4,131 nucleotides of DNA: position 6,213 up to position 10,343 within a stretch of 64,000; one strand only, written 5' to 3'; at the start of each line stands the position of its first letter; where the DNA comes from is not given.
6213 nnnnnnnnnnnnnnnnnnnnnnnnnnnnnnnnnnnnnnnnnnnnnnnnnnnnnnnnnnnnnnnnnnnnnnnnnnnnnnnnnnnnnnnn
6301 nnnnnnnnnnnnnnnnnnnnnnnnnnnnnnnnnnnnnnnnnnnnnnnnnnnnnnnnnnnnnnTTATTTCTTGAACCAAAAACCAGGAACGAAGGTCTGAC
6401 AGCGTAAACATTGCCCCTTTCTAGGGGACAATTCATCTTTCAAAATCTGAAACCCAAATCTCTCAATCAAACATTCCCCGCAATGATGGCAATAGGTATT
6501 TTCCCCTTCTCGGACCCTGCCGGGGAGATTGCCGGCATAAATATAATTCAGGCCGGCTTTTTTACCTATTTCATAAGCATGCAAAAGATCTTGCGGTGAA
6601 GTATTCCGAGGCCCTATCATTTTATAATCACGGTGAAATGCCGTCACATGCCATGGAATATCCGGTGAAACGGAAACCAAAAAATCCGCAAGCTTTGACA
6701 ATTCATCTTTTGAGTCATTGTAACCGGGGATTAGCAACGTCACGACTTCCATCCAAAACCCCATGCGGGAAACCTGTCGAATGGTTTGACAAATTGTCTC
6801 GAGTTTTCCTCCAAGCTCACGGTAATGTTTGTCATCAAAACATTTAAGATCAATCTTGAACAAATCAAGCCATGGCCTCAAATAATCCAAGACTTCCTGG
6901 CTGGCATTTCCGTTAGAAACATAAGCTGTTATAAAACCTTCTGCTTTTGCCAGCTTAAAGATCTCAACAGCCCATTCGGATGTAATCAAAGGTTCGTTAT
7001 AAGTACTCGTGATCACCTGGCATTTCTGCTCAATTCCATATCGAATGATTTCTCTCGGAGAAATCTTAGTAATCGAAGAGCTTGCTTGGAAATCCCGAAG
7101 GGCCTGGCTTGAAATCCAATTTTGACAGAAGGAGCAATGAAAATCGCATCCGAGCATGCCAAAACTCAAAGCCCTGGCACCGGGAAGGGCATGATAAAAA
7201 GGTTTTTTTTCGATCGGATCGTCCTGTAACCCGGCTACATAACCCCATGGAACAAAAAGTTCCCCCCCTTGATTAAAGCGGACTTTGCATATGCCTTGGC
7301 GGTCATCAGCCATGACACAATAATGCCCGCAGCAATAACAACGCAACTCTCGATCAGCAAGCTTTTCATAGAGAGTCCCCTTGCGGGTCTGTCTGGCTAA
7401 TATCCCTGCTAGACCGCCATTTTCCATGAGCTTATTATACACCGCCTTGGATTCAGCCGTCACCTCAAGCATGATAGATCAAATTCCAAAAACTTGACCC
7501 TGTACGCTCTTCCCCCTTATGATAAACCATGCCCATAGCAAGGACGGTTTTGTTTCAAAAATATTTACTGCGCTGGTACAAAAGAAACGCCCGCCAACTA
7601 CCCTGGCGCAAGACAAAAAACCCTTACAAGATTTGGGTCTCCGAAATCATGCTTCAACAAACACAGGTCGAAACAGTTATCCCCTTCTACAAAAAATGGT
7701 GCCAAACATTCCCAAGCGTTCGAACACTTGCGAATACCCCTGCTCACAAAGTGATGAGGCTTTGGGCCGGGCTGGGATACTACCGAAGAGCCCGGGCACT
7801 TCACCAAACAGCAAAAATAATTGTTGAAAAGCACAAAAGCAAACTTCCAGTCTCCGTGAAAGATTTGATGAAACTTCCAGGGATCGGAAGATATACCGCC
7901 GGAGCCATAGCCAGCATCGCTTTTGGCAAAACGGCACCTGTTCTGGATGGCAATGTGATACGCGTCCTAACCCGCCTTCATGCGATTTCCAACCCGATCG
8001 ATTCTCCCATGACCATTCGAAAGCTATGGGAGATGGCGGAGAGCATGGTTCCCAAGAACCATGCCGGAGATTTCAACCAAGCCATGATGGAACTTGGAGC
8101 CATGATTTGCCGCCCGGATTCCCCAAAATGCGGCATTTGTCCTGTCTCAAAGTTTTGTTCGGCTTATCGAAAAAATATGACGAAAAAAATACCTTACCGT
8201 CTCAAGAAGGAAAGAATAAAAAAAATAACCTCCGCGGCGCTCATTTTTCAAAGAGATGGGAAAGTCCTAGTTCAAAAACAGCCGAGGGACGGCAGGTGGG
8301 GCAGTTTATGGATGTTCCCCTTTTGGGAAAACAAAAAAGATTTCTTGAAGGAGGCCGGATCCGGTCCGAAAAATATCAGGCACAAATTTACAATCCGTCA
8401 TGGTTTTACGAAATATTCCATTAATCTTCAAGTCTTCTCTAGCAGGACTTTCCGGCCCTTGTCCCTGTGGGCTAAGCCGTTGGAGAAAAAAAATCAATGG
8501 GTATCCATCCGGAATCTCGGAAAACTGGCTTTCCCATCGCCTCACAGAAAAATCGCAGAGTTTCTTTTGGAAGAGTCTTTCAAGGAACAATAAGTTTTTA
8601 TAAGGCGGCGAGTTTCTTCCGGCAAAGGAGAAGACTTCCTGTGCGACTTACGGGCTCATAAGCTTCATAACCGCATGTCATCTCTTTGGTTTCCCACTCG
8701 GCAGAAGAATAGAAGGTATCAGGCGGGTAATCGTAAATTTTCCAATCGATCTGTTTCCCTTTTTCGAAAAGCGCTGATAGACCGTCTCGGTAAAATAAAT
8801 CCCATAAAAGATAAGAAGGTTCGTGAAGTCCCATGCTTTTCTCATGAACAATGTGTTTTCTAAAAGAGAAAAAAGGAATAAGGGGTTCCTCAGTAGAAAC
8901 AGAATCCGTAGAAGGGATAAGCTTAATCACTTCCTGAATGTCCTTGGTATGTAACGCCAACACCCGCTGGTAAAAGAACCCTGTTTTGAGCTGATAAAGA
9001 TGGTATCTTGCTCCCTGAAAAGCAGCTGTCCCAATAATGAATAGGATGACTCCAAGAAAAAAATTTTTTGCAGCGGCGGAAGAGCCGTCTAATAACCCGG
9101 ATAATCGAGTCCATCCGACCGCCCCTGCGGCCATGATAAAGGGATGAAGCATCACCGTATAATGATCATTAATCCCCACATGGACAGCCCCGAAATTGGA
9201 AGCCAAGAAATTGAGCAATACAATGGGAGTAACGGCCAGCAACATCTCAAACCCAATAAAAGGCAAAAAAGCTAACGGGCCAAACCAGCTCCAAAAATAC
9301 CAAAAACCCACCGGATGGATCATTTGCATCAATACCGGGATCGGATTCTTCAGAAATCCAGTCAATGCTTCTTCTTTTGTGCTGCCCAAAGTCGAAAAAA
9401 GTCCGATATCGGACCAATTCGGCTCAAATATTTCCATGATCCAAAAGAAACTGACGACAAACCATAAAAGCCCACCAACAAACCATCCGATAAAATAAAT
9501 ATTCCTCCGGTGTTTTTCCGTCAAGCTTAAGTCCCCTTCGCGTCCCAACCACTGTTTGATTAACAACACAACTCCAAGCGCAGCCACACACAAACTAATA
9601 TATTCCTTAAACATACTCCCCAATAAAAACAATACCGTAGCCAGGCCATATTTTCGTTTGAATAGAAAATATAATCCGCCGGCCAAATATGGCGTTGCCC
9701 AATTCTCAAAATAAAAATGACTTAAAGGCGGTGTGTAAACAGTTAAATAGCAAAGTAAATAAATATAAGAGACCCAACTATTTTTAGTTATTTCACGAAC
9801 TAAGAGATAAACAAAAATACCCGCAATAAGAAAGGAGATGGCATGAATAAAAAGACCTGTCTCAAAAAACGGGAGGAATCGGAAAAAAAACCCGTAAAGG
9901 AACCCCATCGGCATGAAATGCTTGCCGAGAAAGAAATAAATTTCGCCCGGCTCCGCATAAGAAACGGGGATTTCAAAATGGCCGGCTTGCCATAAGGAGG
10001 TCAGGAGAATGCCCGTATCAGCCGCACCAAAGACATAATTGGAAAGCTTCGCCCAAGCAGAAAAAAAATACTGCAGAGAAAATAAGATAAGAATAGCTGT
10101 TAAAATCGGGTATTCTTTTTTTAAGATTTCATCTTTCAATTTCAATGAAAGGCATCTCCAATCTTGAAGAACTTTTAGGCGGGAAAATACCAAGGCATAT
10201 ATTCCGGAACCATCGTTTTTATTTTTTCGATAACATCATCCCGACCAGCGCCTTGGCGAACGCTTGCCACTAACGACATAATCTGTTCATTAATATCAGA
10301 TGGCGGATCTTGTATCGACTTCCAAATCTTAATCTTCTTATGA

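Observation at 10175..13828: PglC-type phosphoglycosyltransferase fused to a PglF/CapD dehydratase, next to a PglE-like aminotransferase (diNAcBac/QuiNAc4N-type initiating sugar)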

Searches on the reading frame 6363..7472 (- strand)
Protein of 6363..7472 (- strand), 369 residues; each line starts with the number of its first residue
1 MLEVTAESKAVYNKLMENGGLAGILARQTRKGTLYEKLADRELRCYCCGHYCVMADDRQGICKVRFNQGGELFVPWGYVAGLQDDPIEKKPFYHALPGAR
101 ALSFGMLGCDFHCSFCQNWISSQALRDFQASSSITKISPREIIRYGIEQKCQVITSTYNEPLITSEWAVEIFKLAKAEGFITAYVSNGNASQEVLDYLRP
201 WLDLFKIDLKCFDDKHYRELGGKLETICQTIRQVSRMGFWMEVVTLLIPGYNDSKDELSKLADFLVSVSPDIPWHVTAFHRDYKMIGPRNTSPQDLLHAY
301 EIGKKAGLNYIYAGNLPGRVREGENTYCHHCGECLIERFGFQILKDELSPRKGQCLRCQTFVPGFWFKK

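Call 8: search_protein_families(library=pfam, proteins=[window:6363-7472:-], max_evalue=0.001)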
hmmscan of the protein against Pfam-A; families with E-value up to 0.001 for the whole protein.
window:6363-7472:- (369 aa): 2 families
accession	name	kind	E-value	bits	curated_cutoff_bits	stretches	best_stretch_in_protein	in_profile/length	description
PF04055.27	Radical_SAM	-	9.7e-19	68.6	29.5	1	108-258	6-162/166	Radical SAM superfamily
PF13353.11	Fer4_12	-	0.0007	20.3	22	0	97-194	4-97/137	4Fe-4S single cluster domain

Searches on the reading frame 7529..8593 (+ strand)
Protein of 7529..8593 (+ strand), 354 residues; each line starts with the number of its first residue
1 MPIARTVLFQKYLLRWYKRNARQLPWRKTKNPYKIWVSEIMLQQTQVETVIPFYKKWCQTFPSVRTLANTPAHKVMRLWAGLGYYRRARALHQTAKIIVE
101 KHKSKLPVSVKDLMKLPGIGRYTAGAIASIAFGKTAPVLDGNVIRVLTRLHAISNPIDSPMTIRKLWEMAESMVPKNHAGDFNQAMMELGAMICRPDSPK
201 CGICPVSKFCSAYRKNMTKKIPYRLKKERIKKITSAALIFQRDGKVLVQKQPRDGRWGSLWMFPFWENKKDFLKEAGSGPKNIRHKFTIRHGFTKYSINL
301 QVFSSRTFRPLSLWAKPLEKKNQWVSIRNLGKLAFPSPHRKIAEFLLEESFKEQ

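Call 8: search_protein_families(library=pfam, proteins=[window:7529-8593:+], max_evalue=0.001)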
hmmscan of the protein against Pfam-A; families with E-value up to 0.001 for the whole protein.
window:7529-8593:+ (354 aa): 3 families
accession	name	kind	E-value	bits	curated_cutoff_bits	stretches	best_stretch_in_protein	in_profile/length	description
PF00730.31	HhH-GPD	-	6.3e-24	84.8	26.2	1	37-169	1-105/108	HhH-GPD superfamily base excision DNA repair protein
PF14815.12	NUDIX_4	-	1e-16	61.2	35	1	237-344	3-112/113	NUDIX domain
PF00633.29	HHH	-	8.4e-09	35.3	24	1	102-130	2-30/30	Helix-hairpin-helix motif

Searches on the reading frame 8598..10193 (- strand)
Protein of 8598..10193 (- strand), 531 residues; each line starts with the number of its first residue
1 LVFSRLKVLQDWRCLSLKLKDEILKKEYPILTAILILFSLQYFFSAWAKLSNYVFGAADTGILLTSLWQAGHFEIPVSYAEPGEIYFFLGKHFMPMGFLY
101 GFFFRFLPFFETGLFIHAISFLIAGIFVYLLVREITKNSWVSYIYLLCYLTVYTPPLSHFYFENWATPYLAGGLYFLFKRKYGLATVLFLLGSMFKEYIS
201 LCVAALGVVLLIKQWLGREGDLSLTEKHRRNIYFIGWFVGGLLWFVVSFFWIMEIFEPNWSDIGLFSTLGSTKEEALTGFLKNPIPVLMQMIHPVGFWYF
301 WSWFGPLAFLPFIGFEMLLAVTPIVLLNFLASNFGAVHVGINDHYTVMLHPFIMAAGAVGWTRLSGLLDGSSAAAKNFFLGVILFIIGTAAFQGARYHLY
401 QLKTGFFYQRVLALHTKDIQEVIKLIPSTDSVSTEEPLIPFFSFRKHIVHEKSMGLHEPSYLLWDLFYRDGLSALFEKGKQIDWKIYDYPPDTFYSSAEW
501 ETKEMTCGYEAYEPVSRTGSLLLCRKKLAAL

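Call 3: search_protein_families(library=pfam, proteins=[window:8598-10193:-], max_evalue=0.01)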
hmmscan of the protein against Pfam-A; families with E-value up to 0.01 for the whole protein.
window:8598-10193:- (531 aa): 1 family
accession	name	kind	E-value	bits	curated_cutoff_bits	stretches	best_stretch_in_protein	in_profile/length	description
PF09852.15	DUF2079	-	3.4e-32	112.6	28.2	1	56-450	8-399/459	Predicted membrane protein (DUF2079)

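Call 50: search_protein_families(library=ncbifam, proteins=[window:8598-10193:-], max_evalue=0.001)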
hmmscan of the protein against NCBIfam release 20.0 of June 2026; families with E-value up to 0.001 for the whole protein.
window:8598-10193:- (531 aa): 0 families
